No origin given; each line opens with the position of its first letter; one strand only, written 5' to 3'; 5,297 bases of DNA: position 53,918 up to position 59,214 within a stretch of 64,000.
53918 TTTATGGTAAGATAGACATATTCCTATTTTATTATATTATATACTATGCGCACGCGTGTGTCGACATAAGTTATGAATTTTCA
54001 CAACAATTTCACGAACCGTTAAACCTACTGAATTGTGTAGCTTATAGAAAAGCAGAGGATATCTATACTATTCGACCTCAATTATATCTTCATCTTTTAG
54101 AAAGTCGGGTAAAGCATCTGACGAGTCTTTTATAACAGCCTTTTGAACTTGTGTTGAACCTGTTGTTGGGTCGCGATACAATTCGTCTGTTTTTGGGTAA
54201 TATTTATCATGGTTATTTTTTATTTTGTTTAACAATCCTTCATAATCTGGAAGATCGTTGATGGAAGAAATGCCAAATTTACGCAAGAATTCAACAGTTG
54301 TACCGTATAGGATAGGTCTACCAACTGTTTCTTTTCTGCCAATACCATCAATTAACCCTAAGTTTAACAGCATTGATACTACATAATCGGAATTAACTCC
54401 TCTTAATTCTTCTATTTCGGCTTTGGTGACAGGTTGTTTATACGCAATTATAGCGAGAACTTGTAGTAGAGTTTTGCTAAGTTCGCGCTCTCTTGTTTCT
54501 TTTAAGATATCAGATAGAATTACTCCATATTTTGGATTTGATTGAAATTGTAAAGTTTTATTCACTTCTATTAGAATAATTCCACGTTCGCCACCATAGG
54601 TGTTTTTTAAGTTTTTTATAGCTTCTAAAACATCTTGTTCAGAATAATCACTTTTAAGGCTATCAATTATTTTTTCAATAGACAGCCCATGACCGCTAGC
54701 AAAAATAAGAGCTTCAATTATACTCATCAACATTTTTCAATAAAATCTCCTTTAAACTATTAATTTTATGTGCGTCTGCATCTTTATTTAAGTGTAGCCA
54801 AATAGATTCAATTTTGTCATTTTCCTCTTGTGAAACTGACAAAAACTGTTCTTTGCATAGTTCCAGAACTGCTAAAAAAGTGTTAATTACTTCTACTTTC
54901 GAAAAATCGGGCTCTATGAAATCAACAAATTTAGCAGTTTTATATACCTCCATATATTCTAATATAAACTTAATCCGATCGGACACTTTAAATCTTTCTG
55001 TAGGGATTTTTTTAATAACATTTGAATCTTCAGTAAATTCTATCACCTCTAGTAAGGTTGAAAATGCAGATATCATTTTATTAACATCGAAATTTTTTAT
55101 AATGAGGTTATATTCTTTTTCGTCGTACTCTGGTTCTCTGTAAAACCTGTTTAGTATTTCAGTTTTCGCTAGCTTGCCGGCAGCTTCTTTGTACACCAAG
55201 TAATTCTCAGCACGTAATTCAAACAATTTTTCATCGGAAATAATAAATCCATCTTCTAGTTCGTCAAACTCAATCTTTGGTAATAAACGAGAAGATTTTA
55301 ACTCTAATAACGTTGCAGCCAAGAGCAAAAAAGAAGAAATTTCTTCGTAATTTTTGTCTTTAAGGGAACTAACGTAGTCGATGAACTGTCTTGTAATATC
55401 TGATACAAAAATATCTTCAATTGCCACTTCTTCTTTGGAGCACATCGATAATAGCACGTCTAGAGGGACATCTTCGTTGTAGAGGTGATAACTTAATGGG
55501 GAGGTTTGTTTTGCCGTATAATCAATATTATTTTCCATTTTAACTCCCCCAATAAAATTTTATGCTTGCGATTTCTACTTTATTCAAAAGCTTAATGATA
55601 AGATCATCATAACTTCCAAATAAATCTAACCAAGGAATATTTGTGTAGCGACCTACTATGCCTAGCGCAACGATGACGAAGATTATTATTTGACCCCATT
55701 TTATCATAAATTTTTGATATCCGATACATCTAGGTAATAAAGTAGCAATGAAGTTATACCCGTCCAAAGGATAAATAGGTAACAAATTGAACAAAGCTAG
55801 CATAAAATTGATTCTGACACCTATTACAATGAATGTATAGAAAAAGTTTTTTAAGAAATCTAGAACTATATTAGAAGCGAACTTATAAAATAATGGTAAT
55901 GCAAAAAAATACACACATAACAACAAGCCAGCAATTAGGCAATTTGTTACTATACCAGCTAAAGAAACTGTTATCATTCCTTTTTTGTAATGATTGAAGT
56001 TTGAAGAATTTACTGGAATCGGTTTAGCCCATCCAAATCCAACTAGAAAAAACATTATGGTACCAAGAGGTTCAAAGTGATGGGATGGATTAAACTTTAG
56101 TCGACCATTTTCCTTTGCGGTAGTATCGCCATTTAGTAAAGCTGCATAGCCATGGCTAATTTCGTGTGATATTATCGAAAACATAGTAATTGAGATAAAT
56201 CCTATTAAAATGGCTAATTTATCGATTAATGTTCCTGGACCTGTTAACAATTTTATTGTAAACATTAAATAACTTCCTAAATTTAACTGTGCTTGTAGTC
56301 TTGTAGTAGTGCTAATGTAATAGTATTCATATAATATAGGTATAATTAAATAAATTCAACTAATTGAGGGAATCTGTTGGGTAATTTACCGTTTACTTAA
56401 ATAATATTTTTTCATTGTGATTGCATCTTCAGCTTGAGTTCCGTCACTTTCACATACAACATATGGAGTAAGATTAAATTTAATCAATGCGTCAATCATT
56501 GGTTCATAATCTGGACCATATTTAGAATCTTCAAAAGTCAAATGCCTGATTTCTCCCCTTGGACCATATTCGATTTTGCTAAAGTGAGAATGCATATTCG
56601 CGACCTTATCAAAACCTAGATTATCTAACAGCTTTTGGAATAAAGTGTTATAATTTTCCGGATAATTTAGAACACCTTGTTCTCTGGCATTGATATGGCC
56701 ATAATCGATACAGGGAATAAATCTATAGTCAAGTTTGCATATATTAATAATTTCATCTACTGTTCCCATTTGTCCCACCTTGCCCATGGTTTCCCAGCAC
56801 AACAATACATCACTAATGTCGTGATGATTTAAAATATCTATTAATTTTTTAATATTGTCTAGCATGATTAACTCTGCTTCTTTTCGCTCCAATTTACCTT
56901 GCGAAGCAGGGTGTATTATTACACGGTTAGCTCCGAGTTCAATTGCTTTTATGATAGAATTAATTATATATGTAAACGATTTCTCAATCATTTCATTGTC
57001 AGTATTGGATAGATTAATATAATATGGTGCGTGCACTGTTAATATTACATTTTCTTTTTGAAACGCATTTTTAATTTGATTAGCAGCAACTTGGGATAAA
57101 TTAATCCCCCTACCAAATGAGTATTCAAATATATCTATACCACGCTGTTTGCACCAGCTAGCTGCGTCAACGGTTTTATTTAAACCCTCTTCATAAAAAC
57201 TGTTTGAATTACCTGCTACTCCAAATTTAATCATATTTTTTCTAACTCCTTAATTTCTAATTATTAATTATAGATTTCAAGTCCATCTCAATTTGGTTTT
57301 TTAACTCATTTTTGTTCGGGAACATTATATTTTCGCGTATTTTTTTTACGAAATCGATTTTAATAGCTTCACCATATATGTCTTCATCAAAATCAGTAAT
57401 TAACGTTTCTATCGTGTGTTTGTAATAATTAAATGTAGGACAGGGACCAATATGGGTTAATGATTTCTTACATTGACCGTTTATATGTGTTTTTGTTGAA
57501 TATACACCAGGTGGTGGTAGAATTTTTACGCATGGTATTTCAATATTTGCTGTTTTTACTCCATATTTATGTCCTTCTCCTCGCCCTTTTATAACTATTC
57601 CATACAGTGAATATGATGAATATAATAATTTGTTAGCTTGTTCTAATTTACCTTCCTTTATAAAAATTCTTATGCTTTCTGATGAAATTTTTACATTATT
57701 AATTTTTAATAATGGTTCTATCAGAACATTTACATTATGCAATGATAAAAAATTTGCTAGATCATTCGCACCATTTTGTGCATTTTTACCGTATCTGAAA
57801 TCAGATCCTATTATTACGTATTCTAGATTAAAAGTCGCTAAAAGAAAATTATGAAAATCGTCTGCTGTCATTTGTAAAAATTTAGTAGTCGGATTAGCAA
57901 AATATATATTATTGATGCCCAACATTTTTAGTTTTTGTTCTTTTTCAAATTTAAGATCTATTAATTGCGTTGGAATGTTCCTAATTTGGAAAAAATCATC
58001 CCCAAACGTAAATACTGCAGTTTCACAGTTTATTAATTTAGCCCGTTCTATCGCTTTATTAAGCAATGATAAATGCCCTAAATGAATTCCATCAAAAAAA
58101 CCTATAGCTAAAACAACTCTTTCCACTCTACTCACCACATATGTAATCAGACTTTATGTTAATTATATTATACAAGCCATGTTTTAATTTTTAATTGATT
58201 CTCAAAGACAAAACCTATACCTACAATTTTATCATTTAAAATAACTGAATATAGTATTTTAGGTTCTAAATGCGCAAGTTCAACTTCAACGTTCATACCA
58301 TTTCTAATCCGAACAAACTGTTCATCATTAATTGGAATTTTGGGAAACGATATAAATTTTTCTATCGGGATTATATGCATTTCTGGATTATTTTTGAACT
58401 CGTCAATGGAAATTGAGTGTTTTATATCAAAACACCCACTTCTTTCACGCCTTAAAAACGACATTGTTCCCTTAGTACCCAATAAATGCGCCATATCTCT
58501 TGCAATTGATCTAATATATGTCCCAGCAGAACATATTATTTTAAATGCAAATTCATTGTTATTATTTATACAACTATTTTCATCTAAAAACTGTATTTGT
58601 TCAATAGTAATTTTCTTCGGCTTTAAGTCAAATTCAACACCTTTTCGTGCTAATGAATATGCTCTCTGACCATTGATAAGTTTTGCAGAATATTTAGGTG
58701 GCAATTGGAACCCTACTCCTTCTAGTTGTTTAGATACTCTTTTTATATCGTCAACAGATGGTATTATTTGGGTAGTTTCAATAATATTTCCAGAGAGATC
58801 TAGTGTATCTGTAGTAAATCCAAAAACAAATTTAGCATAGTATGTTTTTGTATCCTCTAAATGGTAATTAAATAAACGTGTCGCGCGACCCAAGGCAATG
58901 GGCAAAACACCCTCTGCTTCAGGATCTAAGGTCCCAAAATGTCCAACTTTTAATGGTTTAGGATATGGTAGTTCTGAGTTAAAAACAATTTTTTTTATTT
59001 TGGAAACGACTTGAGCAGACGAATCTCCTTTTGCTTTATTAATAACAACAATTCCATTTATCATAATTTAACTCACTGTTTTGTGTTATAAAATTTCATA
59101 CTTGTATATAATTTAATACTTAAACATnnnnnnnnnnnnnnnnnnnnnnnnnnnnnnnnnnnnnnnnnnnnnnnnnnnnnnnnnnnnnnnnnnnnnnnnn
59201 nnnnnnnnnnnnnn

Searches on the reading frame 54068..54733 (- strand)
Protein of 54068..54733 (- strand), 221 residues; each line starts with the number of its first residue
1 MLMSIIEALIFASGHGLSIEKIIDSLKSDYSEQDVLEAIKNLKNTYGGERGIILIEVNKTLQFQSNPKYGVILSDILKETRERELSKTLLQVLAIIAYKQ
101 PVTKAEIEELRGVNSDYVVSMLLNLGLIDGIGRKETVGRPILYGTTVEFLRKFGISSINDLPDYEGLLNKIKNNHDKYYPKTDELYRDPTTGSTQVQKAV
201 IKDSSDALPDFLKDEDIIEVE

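Call 49: search_protein_families(library=pfam, proteins=[window:54068-54733:-], max_evalue=0.0001)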
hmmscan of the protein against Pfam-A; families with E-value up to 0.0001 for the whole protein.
window:54068-54733:- (221 aa): 1 family
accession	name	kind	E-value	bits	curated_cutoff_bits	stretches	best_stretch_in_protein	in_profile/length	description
PF04079.22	SMC_ScpB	-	2.1e-49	167.6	27.4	1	5-163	2-159/160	Segregation and condensation complex subunit ScpB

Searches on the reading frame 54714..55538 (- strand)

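Call 49: search_protein_families(library=pfam, proteins=[window:54714-55538:-], max_evalue=0.0001)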
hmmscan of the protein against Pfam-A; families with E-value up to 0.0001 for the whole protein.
window:54714-55538:- (274 aa): 1 family
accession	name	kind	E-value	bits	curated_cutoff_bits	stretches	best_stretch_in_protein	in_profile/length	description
PF02616.19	SMC_ScpA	-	1.9e-19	71.1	24.6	1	34-241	3-224/232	Segregation and condensation protein ScpA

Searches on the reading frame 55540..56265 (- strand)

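Call 49: search_protein_families(library=pfam, proteins=[window:55540-56265:-], max_evalue=0.0001)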
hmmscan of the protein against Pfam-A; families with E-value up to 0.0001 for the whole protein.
window:55540-56265:- (241 aa): 1 family
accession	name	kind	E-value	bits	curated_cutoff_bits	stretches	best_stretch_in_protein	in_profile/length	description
PF02163.28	Peptidase_M50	-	2e-07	31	27.2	1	23-194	2-214/221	Peptidase family M50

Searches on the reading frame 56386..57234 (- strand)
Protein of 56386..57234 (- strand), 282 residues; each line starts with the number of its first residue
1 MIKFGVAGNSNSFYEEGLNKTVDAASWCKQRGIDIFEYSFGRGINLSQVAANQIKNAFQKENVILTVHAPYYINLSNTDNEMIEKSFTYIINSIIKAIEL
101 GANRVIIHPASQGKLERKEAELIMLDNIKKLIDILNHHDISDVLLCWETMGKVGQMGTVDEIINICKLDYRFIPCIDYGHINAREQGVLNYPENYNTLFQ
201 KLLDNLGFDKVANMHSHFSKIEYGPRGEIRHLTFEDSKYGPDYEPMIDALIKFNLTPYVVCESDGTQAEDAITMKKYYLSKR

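Call 49: search_protein_families(library=pfam, proteins=[window:56386-57234:-], max_evalue=0.0001)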
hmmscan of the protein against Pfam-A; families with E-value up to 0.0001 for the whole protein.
window:56386-57234:- (282 aa): 1 family
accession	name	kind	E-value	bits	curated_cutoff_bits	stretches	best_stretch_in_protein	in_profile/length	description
PF01261.30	AP_endonuc_2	-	7.6e-24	85.2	31.1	1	27-266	3-232/249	Xylose isomerase-like TIM barrel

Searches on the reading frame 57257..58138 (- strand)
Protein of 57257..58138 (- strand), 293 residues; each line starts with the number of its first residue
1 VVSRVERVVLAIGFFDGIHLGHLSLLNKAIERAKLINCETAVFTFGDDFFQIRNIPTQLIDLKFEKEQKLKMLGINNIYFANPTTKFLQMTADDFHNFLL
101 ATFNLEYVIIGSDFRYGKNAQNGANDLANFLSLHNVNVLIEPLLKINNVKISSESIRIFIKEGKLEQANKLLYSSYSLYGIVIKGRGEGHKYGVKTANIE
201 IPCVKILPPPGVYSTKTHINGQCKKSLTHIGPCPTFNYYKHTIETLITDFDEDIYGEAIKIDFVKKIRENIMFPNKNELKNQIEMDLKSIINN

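Call 49: search_protein_families(library=pfam, proteins=[window:57257-58138:-], max_evalue=0.0001)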
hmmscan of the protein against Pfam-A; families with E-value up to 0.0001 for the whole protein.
window:57257-58138:- (293 aa): 2 families
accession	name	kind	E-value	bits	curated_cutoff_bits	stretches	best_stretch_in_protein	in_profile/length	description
PF01687.23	Flavokinase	-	1.5e-30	106.4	19.6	1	174-289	3-119/124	Riboflavin kinase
PF06574.18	FAD_syn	-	1.3e-29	103.5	27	1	6-154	6-157/158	FAD synthetase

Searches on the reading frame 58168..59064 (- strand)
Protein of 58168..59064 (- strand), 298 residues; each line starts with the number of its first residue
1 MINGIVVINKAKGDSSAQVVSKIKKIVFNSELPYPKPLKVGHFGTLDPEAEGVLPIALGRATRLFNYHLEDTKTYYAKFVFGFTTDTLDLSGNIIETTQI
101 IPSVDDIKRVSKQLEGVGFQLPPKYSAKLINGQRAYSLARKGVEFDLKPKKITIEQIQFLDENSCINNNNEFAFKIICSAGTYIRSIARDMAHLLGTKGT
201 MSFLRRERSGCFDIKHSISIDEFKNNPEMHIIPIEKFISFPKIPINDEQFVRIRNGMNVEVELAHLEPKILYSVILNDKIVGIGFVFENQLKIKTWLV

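Call 49: search_protein_families(library=pfam, proteins=[window:58168-59064:-], max_evalue=0.0001)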
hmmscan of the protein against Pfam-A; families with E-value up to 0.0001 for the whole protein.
window:58168-59064:- (298 aa): 2 families
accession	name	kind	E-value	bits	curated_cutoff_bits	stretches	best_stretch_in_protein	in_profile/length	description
PF01509.24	TruB_N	-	1.6e-44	152.3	27.3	1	38-184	7-149/149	TruB family pseudouridylate synthase (N terminal domain)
PF16198.10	TruB_C_2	-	5e-07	30.2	29.3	1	185-225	1-41/66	tRNA pseudouridylate synthase B C-terminal domain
